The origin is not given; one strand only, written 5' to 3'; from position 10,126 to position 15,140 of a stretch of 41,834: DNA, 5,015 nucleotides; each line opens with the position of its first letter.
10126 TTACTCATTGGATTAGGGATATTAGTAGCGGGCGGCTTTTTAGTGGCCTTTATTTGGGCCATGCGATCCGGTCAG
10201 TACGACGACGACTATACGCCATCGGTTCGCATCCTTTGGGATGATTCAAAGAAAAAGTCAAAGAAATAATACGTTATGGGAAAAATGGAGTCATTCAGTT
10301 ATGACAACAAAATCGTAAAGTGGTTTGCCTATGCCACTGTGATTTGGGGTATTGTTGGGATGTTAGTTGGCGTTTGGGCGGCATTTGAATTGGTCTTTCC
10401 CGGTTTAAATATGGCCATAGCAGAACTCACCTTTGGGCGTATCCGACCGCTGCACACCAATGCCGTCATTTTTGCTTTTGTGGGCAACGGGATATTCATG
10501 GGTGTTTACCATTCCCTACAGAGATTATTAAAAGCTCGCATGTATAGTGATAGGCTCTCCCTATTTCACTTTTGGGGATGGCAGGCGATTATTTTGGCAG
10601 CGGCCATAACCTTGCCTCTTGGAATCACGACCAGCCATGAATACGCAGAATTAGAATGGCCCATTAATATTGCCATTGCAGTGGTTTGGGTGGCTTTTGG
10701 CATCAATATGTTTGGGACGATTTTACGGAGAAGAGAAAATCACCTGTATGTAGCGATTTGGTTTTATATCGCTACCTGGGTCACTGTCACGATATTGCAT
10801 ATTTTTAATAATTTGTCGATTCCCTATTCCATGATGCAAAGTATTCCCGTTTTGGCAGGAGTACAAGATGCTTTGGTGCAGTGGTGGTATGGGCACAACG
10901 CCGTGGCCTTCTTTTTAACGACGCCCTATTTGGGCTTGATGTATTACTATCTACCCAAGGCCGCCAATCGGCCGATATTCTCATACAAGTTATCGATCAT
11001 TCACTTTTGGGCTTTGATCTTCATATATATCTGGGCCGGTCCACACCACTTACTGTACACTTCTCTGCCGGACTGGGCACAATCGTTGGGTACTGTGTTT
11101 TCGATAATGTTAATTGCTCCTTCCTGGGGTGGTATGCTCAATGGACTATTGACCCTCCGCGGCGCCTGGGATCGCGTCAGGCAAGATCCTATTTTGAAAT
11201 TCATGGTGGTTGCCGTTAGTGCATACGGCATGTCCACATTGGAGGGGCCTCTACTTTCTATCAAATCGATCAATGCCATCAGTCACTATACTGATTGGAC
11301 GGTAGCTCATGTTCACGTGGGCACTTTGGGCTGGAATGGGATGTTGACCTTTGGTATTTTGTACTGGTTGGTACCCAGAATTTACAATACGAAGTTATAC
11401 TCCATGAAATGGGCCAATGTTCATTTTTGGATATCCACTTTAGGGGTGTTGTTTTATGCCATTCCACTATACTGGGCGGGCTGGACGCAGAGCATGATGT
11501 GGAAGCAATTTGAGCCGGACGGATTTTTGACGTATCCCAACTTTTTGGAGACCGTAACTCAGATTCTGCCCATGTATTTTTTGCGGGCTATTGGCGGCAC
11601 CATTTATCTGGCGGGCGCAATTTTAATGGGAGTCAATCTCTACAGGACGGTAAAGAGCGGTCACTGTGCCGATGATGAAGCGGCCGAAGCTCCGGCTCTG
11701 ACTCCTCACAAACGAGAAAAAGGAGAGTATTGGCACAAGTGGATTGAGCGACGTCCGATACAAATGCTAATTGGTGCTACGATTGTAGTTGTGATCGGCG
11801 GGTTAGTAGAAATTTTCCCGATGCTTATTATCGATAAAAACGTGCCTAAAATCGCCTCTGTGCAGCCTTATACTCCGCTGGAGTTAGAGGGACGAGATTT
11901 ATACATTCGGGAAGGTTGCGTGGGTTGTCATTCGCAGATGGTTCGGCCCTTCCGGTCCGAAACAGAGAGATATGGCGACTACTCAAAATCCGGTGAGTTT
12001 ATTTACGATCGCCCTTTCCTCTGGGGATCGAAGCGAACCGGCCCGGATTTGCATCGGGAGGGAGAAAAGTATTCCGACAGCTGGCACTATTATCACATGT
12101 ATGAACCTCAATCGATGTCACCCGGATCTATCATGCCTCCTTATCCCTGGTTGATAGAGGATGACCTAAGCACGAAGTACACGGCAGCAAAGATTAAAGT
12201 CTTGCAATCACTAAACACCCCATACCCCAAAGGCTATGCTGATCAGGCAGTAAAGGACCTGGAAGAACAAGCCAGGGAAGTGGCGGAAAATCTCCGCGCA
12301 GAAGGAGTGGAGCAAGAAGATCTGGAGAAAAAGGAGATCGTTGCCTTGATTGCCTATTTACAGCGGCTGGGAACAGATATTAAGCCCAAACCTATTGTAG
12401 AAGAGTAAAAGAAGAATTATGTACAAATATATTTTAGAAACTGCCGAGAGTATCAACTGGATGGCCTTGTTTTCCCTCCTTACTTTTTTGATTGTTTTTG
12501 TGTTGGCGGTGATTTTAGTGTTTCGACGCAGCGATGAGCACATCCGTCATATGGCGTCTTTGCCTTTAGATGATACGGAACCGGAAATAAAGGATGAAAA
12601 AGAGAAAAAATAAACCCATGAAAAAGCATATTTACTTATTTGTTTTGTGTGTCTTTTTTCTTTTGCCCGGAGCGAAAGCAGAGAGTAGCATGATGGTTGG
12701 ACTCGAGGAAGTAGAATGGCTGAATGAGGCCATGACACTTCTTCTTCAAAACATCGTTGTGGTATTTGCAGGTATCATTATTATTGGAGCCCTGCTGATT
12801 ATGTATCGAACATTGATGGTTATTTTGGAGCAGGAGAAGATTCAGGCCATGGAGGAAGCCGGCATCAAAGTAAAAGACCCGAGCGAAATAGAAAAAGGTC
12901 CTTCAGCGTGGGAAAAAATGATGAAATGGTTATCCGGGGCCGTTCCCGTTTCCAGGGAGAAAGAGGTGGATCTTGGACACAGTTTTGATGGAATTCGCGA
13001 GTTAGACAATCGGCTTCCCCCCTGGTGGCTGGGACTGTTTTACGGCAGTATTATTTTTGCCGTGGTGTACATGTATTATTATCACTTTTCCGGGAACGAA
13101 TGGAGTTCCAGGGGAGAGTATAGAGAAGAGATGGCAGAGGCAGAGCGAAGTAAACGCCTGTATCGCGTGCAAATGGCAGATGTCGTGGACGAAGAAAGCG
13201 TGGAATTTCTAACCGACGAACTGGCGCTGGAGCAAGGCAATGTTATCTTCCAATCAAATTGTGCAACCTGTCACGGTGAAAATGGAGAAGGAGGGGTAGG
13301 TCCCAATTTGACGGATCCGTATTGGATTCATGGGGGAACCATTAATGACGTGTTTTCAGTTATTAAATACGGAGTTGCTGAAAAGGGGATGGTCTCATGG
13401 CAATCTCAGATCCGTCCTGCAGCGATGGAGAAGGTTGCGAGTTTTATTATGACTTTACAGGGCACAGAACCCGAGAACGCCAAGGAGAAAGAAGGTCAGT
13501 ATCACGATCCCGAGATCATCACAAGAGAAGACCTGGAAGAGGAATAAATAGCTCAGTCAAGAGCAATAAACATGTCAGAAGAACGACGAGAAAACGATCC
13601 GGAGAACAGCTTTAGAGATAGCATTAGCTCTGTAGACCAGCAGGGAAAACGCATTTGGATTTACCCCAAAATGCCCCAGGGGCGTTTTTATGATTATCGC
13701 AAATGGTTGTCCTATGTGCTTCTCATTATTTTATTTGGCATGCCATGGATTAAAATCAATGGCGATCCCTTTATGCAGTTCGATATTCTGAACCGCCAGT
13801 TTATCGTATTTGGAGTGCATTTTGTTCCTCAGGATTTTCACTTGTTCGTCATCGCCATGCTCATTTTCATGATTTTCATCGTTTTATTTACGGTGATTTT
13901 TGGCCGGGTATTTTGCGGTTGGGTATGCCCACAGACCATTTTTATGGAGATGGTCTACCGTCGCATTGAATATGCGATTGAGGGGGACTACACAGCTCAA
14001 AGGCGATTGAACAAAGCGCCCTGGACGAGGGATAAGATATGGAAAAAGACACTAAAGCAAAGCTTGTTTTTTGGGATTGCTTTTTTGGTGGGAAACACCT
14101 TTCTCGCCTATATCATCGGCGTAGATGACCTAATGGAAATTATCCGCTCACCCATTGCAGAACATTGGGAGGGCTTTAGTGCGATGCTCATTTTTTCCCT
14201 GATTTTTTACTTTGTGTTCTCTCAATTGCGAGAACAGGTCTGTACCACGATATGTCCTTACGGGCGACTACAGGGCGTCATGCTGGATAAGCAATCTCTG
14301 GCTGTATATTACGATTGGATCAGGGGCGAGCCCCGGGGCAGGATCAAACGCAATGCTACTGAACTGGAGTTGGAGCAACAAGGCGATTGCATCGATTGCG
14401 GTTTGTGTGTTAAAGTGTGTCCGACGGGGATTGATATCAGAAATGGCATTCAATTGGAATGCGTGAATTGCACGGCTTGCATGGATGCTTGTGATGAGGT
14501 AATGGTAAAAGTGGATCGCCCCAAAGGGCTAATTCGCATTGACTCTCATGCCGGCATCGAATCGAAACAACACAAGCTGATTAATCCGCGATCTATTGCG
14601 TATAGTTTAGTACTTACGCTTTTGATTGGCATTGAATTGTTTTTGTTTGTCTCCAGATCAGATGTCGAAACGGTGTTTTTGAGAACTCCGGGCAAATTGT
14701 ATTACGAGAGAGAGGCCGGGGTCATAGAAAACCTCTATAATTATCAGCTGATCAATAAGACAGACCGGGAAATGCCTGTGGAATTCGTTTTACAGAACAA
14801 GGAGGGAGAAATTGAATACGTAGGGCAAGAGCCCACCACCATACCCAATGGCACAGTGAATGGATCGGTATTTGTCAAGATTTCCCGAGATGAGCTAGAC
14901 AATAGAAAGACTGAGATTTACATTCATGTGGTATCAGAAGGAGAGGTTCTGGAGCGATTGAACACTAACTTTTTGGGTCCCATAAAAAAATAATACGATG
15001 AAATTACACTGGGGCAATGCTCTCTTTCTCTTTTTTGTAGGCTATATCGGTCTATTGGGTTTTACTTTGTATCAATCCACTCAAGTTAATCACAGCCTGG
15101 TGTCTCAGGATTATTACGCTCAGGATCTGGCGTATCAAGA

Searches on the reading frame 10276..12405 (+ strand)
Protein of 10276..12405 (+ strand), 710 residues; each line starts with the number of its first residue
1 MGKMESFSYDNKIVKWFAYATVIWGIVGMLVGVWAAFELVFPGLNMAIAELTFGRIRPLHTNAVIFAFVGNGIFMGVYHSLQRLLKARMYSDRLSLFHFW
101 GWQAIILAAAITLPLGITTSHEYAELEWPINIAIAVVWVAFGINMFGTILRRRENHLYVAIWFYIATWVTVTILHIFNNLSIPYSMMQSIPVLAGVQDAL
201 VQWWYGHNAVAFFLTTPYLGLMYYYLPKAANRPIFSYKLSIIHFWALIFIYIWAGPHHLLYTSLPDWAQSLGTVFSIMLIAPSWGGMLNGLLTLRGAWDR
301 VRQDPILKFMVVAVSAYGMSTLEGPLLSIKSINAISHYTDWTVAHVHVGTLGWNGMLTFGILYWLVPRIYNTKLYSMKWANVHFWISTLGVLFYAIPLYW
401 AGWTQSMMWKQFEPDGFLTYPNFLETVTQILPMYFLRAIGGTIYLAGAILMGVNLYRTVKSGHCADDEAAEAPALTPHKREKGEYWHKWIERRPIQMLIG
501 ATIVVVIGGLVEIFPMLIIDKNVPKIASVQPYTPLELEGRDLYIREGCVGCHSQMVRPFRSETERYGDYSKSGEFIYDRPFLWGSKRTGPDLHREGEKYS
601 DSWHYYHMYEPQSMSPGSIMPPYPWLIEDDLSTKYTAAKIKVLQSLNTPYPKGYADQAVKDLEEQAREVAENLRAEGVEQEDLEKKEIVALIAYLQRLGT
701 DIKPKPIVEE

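Call 8: search_protein_families(library=ncbifam, proteins=[window:10276-12405:+], max_evalue=0.001)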
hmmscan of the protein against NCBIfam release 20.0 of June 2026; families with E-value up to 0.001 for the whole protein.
window:10276-12405:+ (710 aa): 7 families
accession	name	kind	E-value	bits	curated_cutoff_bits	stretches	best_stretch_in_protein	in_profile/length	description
NF011053.0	PRK14485.1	subfamily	0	1248.6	1080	1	3-705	4-706/716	putative bifunctional cbb3-type cytochrome c oxidase subunit I/II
TIGR00780.1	ccoN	equivalog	4.2e-199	662.3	583.15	1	8-473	2-472/474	cytochrome-c oxidase, cbb3-type subunit I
NF011055.0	PRK14487.1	subfamily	5.2e-83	277.7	218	1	486-704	6-204/212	cbb3-type cytochrome c oxidase subunit II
TIGR00781.1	ccoO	equivalog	2.4e-71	240.1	200.65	1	488-702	2-224/232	cytochrome-c oxidase, cbb3-type subunit II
NF011054.0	PRK14486.1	equivalog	3.9e-66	223.5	447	1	489-703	4-191/294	putative bifunctional cbb3-type cytochrome c oxidase subunit II/cytochrome c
TIGR02891.1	CtaD_CoxA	equivalog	1.6e-13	50.1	670.75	1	11-473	8-483/504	cytochrome c oxidase subunit I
NF041075.1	quin_ox_SoxB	equivalog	2.1e-08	33.6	700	1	178-348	182-352/468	proton pump complex quinol oxidase subunit SoxB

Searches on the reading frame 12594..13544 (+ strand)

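Call 8: search_protein_families(library=ncbifam, proteins=[window:12594-13544:+], max_evalue=0.001)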
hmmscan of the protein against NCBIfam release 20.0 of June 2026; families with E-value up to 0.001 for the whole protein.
window:12594-13544:+ (317 aa): 8 families
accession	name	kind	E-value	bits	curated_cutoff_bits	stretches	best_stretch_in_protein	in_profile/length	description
TIGR00782.1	ccoP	equivalog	3e-32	112.1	179.95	1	123-299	8-204/285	cytochrome-c oxidase, cbb3-type subunit III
TIGR03872.1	cytochrome_MoxG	equivalog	2.6e-12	47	147.8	1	205-297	37-130/133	cytochrome c(L), periplasmic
NF011054.0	PRK14486.1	equivalog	4.7e-10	39.5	447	1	192-289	195-291/294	putative bifunctional cbb3-type cytochrome c oxidase subunit II/cytochrome c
NF045773.1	cytochro_C550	exception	4.4e-09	36.3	125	1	205-241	43-78/118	cytochrome c550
NF045774.1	cytochro_C551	exception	7e-07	29.2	118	1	209-241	36-68/110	cytochrome c551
NF050122.1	bc1_QcrC_actin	exception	2.3e-05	23.8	200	1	207-238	36-68/253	cytochrome bc1 complex diheme cytochrome c subunit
TIGR04494.1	c550_PedF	equivalog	9.1e-05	22.4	122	1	207-240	46-80/133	cytochrome c-550 PedF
NF045930.1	Cytc6PetJCyano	equivalog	0.0005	20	135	0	212-287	28-104/110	cytochrome c6 PetJ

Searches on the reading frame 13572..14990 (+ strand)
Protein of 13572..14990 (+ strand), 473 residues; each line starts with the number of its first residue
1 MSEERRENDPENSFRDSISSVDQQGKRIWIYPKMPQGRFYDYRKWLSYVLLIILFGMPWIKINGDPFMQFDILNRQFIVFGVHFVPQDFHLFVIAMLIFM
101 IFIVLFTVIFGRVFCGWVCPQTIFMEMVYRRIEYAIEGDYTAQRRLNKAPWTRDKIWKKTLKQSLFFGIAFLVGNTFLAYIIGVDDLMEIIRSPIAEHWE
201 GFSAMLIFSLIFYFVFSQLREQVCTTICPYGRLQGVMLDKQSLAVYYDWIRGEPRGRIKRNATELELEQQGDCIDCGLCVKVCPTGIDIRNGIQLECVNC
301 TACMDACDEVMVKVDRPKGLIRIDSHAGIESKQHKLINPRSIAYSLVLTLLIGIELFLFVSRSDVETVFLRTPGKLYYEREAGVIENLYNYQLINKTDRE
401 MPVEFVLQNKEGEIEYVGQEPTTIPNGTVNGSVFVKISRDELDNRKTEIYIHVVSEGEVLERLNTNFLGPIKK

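Call 8: search_protein_families(library=ncbifam, proteins=[window:13572-14990:+], max_evalue=0.001)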
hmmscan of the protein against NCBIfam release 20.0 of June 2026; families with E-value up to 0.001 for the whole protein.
window:13572-14990:+ (473 aa): 7 families
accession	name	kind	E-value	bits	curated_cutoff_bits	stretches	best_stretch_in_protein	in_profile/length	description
TIGR02745.1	ccoG_rdxA_fixG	equivalog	9.6e-126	420.2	316.7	1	39-457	1-419/435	cytochrome c oxidase accessory protein CcoG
NF038196.1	ferrodoxin_EFR1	subfamily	8.4e-07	29.3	75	1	266-313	179-230/242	EFR1 family ferrodoxin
TIGR02163.1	napH_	subfamily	1e-06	28.5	213.05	1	94-246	61-196/255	NapH/MauN family ferredoxin-type protein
NF058577.1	FdxA_fam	equivalog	2.7e-05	24.3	65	1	270-286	35-51/52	4Fe-4S ferredoxin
NF007013.0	PRK09477.1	equivalog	5.2e-05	22.5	234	1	97-245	87-218/286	quinol dehydrogenase ferredoxin subunit NapH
TIGR04395.1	cutC_activ_rSAM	equivalog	6.9e-05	22.3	360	1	268-314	51-105/309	choline TMA-lyase-activating enzyme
NF040864.1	HgcB_ferredoxin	equivalog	0.00054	19.7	99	1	260-316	4-65/93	mercury methylation ferredoxin HgcB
